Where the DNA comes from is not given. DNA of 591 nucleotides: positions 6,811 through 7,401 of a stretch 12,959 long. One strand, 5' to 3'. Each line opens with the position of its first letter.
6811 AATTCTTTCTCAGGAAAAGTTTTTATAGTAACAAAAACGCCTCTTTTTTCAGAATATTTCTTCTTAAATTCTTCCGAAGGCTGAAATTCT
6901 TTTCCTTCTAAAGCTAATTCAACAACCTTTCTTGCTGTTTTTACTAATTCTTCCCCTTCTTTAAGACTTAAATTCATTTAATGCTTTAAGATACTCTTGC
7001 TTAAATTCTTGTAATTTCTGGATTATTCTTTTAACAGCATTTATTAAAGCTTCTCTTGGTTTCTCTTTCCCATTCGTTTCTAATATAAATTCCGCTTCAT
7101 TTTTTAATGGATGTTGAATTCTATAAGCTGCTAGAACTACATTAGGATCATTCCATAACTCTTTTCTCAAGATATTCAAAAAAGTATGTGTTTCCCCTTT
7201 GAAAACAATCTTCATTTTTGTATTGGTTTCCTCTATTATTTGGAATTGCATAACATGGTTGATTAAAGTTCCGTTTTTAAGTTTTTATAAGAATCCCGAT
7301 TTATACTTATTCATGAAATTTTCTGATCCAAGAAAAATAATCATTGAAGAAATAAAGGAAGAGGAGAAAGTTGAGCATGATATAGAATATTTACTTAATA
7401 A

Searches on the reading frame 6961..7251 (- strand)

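Call 4: search_protein_families(library=pfam, proteins=[window:6961-7251:-], max_evalue=1)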
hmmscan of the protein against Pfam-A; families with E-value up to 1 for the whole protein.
window:6961-7251:- (96 aa): 3 families
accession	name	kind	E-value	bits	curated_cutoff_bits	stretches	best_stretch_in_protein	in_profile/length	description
PF13656.11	RNA_pol_L_2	-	3.4e-23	81.6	27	1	13-85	2-74/75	RNA polymerase Rpb3/Rpb11 dimerisation domain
PF01193.29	RNA_pol_L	-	1.5e-08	34.7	24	1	15-80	2-74/74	RNA polymerase Rpb3/Rpb11 dimerisation domain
PF04716.19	ETC_C1_NDUFA5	-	0.059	13.6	27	1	63-86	6-29/67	ETC complex I subunit conserved region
